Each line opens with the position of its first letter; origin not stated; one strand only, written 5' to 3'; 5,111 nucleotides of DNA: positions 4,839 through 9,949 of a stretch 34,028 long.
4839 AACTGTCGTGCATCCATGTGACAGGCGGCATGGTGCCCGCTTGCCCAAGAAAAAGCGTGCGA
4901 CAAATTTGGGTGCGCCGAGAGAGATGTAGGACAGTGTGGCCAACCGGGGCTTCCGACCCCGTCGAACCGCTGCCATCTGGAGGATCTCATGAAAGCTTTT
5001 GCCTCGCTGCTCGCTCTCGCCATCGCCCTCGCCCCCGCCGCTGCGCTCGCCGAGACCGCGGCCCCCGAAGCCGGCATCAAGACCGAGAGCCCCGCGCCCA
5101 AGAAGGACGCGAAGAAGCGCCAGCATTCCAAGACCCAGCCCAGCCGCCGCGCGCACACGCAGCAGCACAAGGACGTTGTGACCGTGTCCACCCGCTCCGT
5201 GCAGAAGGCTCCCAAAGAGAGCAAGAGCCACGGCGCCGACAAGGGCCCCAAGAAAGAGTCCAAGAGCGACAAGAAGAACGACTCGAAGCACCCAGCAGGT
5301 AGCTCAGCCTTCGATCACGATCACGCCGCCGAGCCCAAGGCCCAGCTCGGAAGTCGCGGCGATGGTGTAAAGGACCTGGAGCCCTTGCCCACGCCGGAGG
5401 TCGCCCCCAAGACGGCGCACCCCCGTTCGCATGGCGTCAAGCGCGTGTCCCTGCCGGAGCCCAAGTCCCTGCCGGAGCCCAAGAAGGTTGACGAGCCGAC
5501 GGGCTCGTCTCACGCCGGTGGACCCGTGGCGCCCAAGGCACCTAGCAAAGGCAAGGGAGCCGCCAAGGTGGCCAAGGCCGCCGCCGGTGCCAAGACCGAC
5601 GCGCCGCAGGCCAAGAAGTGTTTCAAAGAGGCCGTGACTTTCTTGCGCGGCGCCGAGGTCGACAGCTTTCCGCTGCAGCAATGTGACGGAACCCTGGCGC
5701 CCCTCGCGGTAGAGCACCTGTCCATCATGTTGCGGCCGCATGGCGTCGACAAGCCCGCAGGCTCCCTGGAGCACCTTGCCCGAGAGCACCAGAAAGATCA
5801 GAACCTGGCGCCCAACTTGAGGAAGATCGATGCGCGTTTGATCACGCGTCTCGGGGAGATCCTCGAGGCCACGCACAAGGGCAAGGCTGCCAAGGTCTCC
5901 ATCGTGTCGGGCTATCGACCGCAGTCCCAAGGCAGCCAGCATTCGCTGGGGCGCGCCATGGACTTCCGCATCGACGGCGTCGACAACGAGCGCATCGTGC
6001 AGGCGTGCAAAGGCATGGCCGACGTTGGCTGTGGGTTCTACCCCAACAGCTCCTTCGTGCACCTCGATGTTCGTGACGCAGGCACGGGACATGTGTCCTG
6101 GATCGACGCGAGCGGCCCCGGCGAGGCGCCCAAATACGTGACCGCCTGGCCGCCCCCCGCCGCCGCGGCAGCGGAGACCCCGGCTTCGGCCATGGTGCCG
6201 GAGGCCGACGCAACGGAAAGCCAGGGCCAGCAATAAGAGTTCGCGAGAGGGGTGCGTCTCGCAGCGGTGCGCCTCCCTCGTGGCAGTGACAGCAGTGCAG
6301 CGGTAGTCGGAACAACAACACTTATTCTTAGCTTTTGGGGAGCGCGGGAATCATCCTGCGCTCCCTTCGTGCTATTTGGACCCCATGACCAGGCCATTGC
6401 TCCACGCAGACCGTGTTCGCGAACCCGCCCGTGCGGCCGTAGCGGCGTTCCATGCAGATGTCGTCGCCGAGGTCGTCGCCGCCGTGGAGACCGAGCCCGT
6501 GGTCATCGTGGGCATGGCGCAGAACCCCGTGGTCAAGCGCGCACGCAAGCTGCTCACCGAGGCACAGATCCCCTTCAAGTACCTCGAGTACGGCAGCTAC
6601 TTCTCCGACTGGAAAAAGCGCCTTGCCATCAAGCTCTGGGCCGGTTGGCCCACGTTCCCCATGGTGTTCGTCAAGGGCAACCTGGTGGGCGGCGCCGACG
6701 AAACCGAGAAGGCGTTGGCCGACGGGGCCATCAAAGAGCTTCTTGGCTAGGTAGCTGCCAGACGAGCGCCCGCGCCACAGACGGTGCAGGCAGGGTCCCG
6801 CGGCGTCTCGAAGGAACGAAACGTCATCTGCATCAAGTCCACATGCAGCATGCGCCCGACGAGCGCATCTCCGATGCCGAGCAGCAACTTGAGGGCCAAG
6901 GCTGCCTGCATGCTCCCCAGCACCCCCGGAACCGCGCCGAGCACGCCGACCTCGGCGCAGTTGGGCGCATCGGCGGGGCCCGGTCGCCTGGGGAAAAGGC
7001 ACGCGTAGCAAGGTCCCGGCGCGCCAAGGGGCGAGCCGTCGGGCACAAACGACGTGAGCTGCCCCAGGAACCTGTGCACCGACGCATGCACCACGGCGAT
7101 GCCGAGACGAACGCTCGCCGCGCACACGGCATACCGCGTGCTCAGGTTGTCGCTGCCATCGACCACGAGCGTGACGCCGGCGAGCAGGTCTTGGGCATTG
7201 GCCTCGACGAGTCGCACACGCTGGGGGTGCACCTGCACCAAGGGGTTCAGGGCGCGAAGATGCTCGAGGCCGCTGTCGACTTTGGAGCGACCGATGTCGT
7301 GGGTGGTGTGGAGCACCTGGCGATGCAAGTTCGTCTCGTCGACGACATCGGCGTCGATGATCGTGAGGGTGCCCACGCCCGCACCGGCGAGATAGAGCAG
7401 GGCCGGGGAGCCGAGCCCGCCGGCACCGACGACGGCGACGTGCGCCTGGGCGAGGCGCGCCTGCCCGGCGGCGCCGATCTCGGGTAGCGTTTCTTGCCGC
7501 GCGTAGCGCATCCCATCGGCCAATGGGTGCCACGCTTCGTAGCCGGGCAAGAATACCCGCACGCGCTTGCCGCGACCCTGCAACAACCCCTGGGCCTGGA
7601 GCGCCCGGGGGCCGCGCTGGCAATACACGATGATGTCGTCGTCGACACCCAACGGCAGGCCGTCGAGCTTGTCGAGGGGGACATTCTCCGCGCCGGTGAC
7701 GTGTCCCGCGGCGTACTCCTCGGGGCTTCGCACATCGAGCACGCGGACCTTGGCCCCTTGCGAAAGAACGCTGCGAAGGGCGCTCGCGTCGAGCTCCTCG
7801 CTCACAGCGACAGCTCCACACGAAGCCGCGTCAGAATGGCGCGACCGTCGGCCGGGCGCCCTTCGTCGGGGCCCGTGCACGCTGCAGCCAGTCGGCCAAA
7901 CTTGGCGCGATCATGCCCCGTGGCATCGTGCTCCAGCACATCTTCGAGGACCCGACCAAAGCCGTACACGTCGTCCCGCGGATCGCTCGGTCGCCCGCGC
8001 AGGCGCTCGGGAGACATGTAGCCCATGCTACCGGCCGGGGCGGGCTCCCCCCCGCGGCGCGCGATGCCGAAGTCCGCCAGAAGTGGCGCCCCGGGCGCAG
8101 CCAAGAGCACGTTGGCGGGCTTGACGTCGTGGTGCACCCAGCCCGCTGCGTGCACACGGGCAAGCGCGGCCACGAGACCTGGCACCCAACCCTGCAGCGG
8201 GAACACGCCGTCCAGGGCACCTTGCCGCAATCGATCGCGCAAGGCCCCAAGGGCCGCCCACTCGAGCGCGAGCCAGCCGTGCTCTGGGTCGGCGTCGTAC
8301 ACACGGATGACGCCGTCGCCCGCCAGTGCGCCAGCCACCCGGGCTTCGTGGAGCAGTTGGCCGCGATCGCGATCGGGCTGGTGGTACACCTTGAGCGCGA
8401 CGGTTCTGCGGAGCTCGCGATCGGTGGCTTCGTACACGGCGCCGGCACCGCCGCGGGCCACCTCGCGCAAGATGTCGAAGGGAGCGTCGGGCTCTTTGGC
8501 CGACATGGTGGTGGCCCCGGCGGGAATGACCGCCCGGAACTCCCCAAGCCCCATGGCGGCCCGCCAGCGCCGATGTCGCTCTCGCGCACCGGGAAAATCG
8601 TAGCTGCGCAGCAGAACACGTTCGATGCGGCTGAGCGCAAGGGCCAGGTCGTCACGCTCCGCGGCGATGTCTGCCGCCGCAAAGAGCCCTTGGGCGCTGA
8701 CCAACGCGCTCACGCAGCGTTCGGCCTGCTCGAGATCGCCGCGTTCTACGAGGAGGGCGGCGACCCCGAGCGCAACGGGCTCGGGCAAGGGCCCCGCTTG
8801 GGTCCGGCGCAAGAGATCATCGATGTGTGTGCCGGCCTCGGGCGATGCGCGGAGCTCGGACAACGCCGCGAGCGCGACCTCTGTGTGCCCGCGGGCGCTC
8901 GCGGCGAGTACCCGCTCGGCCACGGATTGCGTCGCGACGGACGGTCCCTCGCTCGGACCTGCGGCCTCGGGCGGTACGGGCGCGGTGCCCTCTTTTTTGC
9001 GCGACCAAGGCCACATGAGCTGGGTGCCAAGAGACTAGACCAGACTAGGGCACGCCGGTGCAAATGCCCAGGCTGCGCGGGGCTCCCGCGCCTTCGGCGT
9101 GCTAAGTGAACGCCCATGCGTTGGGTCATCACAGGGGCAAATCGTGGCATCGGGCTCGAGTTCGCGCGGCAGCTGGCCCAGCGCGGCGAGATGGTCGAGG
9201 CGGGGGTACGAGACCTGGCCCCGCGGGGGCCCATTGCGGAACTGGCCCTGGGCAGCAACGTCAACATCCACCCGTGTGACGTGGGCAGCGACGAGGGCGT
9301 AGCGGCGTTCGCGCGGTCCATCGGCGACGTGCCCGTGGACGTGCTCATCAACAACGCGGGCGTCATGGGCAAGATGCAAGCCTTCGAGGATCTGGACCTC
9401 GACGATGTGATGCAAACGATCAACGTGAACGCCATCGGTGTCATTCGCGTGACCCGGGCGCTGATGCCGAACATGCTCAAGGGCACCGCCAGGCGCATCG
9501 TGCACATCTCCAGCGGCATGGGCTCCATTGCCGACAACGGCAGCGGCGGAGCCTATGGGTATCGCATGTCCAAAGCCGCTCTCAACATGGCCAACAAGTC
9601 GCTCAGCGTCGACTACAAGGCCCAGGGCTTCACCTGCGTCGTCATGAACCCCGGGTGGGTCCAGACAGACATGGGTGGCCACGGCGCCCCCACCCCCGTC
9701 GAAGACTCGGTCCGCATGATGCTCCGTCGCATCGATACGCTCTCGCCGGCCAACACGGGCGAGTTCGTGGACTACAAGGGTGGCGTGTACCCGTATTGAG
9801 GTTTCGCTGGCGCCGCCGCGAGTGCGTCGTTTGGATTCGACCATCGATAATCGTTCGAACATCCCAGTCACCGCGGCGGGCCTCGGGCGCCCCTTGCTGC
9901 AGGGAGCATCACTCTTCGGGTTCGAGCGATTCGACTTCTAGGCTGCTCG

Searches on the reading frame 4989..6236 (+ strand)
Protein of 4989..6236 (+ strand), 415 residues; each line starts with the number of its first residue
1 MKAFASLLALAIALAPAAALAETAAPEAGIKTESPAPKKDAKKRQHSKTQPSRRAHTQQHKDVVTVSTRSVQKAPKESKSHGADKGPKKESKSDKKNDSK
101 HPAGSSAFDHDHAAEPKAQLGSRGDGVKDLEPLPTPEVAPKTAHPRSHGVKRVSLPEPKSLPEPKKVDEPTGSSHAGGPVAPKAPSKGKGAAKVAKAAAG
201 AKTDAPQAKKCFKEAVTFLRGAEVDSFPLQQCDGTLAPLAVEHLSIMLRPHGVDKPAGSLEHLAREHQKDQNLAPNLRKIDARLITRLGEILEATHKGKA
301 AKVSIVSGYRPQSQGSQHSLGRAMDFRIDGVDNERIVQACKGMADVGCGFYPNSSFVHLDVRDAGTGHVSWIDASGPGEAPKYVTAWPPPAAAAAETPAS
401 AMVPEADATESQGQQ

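Call 66: search_protein_families(library=pfam, max_evalue=0.0001, proteins=[window:4989-6236:+])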
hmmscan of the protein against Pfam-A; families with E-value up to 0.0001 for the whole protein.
window:4989-6236:+ (415 aa): 2 families
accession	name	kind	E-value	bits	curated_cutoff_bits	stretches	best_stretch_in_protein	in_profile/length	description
PF05951.18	Peptidase_M15_2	-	5e-14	52.7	27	1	259-361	37-147/153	Bacterial protein of unknown function (DUF882)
PF08291.16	Peptidase_M15_3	-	2.4e-07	31.3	23.2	1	286-360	26-108/108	Peptidase M15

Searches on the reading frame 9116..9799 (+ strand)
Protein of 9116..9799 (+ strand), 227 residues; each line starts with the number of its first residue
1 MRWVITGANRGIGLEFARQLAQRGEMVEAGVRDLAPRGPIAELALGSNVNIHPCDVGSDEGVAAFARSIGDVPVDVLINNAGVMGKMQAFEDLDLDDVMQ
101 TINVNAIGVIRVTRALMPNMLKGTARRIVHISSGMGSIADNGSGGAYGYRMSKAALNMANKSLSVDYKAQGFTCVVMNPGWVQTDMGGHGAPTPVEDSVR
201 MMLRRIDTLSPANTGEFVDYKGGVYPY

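Call 5: search_protein_families(library=pfam, max_evalue=1, proteins=[window:9116-9799:+])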
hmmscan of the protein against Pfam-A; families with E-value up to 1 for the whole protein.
window:9116-9799:+ (227 aa): 7 families
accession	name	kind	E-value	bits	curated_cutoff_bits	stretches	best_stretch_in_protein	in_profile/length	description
PF00106.31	adh_short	-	6.6e-34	117.5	26.6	1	4-187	4-187/195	short chain dehydrogenase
PF13561.12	adh_short_C2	-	3.9e-27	95.8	27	1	7-190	1-183/236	Enoyl-(Acyl carrier protein) reductase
PF08659.16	KR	-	2.6e-07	31.2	22.6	1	4-142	4-145/180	KR domain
PF13460.12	NAD_binding_10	-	0.00017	21.9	27.2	1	7-191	1-155/184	NAD(P)H-binding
PF01370.27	Epimerase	-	0.00031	20.7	20.9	1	4-134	2-116/240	NAD dependent epimerase/dehydratase family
PF01073.25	3Beta_HSD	-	0.091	12.2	22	1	4-94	1-89/280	3-beta hydroxysteroid dehydrogenase/isomerase family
PF04321.23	RmlD_sub_bind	-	0.19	11.2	27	1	1-89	1-67/287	RmlD substrate binding domain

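Call 73: search_protein_families(library=padloc, max_evalue=0.01, proteins=[window:9116-9799:+])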
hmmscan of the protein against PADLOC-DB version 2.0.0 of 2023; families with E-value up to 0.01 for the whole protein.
window:9116-9799:+ (227 aa): 0 families
